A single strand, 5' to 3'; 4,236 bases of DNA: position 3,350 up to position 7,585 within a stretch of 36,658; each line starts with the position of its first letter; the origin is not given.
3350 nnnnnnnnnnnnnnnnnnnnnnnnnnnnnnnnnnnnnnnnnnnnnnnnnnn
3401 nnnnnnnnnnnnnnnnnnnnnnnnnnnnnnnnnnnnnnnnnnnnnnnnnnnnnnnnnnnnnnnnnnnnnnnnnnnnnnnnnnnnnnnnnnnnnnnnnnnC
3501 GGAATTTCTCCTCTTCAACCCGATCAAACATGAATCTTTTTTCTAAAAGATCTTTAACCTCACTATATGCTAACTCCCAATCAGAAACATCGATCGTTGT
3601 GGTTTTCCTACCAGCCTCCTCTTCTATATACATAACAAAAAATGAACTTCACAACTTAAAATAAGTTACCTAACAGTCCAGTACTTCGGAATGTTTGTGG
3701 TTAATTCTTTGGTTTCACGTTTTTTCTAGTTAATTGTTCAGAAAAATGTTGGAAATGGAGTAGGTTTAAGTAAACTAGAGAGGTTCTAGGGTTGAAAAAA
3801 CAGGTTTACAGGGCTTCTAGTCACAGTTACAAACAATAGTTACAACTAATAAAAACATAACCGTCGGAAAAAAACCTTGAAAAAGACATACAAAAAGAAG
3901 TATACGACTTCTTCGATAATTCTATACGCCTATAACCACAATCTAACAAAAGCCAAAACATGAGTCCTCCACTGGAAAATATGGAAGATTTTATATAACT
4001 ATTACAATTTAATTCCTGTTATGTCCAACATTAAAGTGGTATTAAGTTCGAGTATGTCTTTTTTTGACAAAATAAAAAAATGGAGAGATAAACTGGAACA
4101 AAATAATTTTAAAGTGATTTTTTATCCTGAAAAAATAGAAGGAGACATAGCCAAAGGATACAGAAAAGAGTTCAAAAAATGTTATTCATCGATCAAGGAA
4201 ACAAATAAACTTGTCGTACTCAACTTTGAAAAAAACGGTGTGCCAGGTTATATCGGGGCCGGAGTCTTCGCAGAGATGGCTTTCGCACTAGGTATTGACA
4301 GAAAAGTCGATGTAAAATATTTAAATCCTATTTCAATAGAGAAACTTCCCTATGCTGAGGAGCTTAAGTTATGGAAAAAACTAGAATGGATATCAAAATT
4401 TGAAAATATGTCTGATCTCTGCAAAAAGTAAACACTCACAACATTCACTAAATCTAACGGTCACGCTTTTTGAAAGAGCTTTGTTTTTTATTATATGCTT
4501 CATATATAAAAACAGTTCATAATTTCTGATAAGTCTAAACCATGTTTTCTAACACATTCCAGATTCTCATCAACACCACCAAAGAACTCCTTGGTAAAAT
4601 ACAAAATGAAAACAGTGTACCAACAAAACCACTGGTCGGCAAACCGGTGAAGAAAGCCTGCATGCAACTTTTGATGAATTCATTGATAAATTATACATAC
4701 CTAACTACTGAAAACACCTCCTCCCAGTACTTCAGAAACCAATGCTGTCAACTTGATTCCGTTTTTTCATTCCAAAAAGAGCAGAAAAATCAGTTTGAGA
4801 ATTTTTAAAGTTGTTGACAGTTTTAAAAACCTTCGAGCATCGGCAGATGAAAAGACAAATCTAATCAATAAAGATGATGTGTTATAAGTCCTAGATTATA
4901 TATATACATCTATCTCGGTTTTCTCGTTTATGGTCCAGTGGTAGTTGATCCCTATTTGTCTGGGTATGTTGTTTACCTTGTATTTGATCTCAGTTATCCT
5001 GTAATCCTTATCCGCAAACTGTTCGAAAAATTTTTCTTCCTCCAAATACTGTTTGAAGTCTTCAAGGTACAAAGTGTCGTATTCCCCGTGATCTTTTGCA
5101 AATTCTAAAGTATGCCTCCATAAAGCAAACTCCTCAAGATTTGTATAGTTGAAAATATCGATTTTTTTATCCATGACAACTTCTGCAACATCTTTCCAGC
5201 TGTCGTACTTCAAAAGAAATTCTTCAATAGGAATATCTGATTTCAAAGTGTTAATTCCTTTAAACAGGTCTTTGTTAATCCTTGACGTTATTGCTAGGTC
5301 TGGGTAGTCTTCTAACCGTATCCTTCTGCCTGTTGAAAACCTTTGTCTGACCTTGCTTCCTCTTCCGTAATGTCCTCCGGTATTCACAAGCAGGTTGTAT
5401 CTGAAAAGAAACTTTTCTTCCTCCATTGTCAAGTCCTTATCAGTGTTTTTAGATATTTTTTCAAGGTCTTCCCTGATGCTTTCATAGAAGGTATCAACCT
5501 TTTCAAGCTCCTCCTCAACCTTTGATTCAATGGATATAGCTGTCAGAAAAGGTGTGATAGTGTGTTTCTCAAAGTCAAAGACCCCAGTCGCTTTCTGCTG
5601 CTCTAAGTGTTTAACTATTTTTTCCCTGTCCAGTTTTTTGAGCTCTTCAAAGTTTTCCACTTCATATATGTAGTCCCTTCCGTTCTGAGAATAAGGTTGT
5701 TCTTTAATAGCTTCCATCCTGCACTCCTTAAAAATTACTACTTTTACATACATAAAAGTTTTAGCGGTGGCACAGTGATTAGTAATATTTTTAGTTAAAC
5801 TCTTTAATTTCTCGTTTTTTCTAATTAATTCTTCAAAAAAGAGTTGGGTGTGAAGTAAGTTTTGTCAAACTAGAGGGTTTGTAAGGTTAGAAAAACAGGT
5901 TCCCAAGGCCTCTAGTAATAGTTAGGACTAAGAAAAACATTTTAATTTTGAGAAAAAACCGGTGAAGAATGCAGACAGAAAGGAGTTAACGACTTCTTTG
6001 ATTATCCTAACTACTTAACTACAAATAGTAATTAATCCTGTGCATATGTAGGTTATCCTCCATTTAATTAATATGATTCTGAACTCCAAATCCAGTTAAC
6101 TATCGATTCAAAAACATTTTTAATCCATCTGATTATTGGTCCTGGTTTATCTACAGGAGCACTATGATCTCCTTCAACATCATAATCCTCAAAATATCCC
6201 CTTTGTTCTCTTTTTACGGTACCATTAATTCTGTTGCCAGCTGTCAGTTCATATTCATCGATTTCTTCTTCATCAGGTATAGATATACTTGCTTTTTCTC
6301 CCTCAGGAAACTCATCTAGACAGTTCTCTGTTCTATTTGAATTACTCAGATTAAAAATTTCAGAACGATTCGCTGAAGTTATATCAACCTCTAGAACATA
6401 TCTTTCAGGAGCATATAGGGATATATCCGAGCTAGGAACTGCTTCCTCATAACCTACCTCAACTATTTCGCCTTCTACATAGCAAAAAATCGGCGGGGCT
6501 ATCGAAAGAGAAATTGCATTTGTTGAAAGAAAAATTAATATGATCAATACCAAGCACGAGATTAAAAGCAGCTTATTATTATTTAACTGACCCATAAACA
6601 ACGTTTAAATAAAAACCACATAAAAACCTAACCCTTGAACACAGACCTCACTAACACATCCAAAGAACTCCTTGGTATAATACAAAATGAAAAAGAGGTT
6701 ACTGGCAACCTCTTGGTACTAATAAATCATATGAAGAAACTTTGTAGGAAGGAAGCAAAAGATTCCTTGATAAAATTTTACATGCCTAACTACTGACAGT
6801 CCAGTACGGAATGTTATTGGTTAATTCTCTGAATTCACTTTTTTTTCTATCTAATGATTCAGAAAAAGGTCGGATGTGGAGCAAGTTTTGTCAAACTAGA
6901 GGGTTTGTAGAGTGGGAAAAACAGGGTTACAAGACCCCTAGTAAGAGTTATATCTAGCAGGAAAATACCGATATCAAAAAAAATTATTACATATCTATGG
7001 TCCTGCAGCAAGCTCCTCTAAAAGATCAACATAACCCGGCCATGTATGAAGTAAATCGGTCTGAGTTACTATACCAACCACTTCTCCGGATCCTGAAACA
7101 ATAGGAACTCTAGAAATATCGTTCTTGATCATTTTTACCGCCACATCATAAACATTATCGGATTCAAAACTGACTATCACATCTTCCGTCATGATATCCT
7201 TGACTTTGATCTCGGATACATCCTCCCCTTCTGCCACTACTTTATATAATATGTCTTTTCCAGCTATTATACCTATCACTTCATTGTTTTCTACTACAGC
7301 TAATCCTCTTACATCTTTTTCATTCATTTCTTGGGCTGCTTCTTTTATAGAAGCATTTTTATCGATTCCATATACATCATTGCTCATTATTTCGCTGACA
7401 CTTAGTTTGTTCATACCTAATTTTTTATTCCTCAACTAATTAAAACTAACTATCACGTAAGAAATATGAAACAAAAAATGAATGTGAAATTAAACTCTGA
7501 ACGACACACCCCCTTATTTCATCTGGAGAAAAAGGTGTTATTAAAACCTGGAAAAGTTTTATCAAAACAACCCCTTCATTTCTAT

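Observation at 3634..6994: Cassette-like island: four same-orientation copies of a long non-coding repeat alternate with single orphan genes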

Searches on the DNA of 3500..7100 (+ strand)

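Call 8: search_rna_families(source=window, start=3500, end=7100, threshold=evalue, max_evalue=10)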
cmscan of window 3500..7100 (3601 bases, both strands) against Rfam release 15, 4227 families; matches with E-value up to 10: 2.
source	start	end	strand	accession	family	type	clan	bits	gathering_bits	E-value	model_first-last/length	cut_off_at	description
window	6221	6278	-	RF01196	snoZ30a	Gene; snRNA; snoRNA; CD-box;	-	15.7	80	6.4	1-92/92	no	Small nucleolar RNA Z30a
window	3526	3549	-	RF00180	REN-SRE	Cis-reg;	-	15.1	41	3.3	1-37/37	no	Renin stability regulatory element (REN-SRE)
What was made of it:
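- On Known RNA families (Rfam 15): At E <= 10 over 3500-7100 there are two chance-level hits outside the repeats (call 8).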

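Call 65: search_dna_similar(query=window:6602-6994:+, collection=phages, mode=distant, max_evalue=0.001)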
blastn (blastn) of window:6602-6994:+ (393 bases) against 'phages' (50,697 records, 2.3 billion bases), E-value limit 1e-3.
No match.

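Call 66: search_dna_similar(query=window:6602-6994:+, collection=plasmids, mode=distant, max_evalue=0.001)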
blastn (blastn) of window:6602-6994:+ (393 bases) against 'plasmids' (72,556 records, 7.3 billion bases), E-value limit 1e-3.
No match.
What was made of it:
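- Tried and rejected: The repeats were searched against phage and plasmid collections with no match (calls 65, 66).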

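Call 90: build_rna_model(alignment_id=A8, structure=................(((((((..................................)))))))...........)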
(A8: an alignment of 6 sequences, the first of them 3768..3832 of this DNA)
Model R1 built from alignment A8 (6 sequences, 75 columns); structure: as given.
model positions 65; base pairs 7; branch points 0; effective number of sequences 3.93; information 0.863 bits per position. Calibrated on 0.2 Mb of random sequence (short: E-values are rough).
structure used (alignment columns):
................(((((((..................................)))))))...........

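Call 91: search_with_rna_model(model_id=R1, sources=[window, L004, L009, L013, L017, L019, L020, L021, L022, L024, L025], max_evalue=1)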
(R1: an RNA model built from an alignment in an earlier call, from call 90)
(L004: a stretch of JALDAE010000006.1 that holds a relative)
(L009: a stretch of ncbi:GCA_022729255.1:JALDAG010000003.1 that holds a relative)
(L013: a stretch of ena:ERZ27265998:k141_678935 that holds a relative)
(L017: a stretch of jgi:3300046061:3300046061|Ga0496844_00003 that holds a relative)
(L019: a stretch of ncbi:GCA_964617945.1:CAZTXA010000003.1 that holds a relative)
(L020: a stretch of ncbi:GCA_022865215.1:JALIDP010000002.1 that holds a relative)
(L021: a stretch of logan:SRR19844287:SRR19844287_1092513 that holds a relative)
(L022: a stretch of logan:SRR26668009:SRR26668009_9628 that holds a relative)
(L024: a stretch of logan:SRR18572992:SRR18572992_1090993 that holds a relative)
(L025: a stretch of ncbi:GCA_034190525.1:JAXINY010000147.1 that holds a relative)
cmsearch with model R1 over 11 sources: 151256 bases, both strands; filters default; matches with E-value up to 1: 7.
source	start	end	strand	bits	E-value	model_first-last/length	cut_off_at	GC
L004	1938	2002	-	86.5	1.2e-18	1-65/65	no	0.38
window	5861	5925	+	84.6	3.6e-18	1-65/65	no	0.38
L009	9803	9867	-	84.6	3.7e-18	1-65/65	no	0.32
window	3766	3830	+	81.9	1.7e-17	1-65/65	no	0.38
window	6887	6951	+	81.6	2.1e-17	1-65/65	no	0.4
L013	9814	9878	-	56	6e-11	1-65/65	no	0.37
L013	9815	9879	+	17.9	0.23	1-65/65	no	0.37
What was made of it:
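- On MITE / non-autonomous transposon: None occurs elsewhere in 151 kb of related loci (call 91).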

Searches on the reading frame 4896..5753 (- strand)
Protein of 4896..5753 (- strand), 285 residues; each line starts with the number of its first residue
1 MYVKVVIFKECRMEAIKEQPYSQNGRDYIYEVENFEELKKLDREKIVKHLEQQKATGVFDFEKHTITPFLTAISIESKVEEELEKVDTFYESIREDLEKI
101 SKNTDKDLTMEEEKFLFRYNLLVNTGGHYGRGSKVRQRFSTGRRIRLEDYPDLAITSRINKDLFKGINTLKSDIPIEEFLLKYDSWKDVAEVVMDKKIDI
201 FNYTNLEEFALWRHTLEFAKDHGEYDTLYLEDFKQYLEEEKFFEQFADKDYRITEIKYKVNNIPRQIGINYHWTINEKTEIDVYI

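Call 9: search_protein_families(library=pfam, proteins=[window:4896-5753:-], max_evalue=0.01)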
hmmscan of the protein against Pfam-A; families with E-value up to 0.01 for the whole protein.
window:4896-5753:- (285 aa): 0 families

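Call 25: search_protein_families(library=phrogs, proteins=[window:4896-5753:-], max_evalue=0.1)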
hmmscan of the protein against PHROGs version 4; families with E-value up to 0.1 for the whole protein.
window:4896-5753:- (285 aa): 1 family
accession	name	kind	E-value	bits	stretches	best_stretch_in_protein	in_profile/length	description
phrog_18734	-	unknown function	0.016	16.4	1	24-54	9-39/43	-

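Call 26: search_protein_families(library=padloc, proteins=[window:4896-5753:-], max_evalue=0.1)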
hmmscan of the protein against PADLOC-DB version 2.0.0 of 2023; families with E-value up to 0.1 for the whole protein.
window:4896-5753:- (285 aa): 0 families

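Call 27: search_protein_families(library=ncbifam, proteins=[window:4896-5753:-], max_evalue=0.1)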
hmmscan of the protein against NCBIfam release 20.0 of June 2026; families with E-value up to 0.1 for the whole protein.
window:4896-5753:- (285 aa): 1 family
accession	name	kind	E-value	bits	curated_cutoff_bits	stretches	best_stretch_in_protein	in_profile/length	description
NF001729.0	PRK00455.1-3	equivalog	0.005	16.2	245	1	128-241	112-217/231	orotate phosphoribosyltransferase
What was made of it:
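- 4896..5753 (-): Cargo gene 2, 285 aa (or 273 aa from the internal ATG at 5717); ORFan. No family hits (calls 9, 25-27).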

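Call 48: find_homologous_proteins(query=window:4896-5753:-, max_evalue=0.001)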
Query window:4896-5753:- (285 aa): 1 proteins with E <= 0.001 among 1746 candidates.
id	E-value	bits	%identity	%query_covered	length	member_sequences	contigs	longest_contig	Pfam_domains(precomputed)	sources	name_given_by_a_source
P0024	8.8e-184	627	100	100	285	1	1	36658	-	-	-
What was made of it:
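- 4896..5753 (-): It found only itself among 5.8e9 protein clusters (call 48).
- Checked: The 285-aa gene found only itself among 5.8 billion clusters (call 48).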

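Call 61: find_related_loci(query=window:4896-5753:-, collection=viral_contigs, flank=5000)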
Query window:4896-5753:- (285 aa) in viral_contigs; peptide patterns used: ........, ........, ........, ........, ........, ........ (x = any residue, [..] = any of these).
11 stretches matched a pattern, but none encodes a relative of the query by tblastn (E <= 1e-3).

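Call 88: predict_structure(protein=window:4896-5753:-)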
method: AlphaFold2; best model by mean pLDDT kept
length: 285 residues; sequences in the alignment: 1
mean_pLDDT: 38.0   pTM: 0.32
mean pLDDT of the five models: 38.0, 37.9, 37.9, 37.2, 35.7
residues with pLDDT >= 90: 0; 70-90: 1; 50-70: 50; < 50: 234
segments of 3 or more residues with pLDDT < 50: 1-98, 100-106, 118-181, 196-209, 223-231, 247-285
pLDDT, mean of each block of 10 residues (from residue 1): 24 21 28 32 44 43 32 26 37 46 48 50 34 25 29 31 36 42 55 48 42 57 48 59 53 28 27 26 22
secondary structure, 60 per line:
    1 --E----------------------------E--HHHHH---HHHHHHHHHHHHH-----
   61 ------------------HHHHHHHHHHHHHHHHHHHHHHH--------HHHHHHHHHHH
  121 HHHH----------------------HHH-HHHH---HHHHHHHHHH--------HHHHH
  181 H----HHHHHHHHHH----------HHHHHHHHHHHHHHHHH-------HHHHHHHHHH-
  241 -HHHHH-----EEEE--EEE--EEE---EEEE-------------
elements in order: H35-39 H43-55 H79-101 H110-124 H151-154 H158-167 H176-181 H186-195 H206-222 H230-239 H242-246 E252-255 E258-260 E263-265 E269-272
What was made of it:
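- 4896..5753 (-): The predicted structure is low-confidence, pLDDT 38 (call 88).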

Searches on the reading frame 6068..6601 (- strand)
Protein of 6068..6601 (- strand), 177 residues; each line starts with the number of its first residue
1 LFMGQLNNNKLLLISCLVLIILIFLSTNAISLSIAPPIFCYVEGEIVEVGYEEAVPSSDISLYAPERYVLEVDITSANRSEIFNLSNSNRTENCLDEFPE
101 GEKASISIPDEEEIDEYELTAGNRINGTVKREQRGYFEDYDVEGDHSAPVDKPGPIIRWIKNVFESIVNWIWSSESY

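Call 9: search_protein_families(library=pfam, proteins=[window:6068-6601:-], max_evalue=0.01)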
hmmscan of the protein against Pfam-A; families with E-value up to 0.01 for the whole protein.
window:6068-6601:- (177 aa): 0 families

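Call 25: search_protein_families(library=phrogs, proteins=[window:6068-6601:-], max_evalue=0.1)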
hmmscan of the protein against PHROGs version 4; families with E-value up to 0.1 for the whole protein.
window:6068-6601:- (177 aa): 0 families

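Call 26: search_protein_families(library=padloc, proteins=[window:6068-6601:-], max_evalue=0.1)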
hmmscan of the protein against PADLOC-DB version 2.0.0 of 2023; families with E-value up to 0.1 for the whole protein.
window:6068-6601:- (177 aa): 0 families

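Call 27: search_protein_families(library=ncbifam, proteins=[window:6068-6601:-], max_evalue=0.1)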
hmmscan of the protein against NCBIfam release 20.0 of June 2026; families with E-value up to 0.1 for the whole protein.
window:6068-6601:- (177 aa): 0 families

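Call 62: find_related_loci(query=window:6068-6595:-, collection=viral_contigs, flank=5000)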
Query window:6068-6595:- (175 aa) in viral_contigs; peptide patterns used: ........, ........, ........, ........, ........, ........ (x = any residue, [..] = any of these).
7 stretches matched a pattern, but none encodes a relative of the query by tblastn (E <= 1e-3).
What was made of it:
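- The 285-aa gene has no homologue anywhere searched, and the 175-aa gene has no family-library or viral hit (calls 9, 25-27, 48, 62).
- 6068..6595 (-): Cargo gene 3, 175 aa, with a hydrophobic N-terminal segment suggesting a secreted or membrane-anchored protein (read from the sequence, not a predictor); no family hit. No viral relative (call 62).
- Checked: The 175-aa gene had no family-library or viral hit, but it was not put through the large protein search (calls 9, 25-27, 62).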

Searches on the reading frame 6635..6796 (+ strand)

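Call 25: search_protein_families(library=phrogs, proteins=[window:6635-6796:+], max_evalue=0.1)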
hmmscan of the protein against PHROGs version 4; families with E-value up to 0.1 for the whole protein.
window:6635-6796:+ (53 aa): 1 family
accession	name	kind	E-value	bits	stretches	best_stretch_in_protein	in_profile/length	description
phrog_17548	-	unknown function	0.0045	17.9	1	4-50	8-55/82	-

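Call 26: search_protein_families(library=padloc, proteins=[window:6635-6796:+], max_evalue=0.1)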
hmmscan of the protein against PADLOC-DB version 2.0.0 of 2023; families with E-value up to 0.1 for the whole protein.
window:6635-6796:+ (53 aa): 0 families

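Call 27: search_protein_families(library=ncbifam, proteins=[window:6635-6796:+], max_evalue=0.1)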
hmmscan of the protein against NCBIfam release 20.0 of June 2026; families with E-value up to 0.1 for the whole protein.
window:6635-6796:+ (53 aa): 1 family
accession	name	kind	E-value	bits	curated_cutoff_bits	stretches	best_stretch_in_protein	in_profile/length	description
NF047948.1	male_kill_WMK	equivalog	0.03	13.8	300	1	9-49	218-258/300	WO male-killing family protein Wmk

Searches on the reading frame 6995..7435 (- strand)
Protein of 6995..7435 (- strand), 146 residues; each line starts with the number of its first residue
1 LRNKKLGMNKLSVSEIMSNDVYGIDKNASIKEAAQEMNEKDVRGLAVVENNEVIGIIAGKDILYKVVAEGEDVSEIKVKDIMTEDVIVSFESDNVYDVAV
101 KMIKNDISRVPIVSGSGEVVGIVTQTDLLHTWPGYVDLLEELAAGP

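Call 9: search_protein_families(library=pfam, proteins=[window:6995-7435:-], max_evalue=0.01)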
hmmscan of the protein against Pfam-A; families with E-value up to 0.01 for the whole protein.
window:6995-7435:- (146 aa): 1 family
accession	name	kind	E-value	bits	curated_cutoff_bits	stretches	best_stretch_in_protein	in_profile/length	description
PF00571.33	CBS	-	2.4e-28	98.6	24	2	78-130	1-53/57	CBS domain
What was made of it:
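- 6995..7435 (-): CBS-domain gene; right anchor of the island. Pfam CBS, E = 2e-28 (call 9).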

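Call 11: find_encoding_contigs(protein=window:6995-7435:-, flank=10000, max_places=10)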
Protein window:6995-7435:- (146 aa): no gene with exactly this product is on record in the collection.
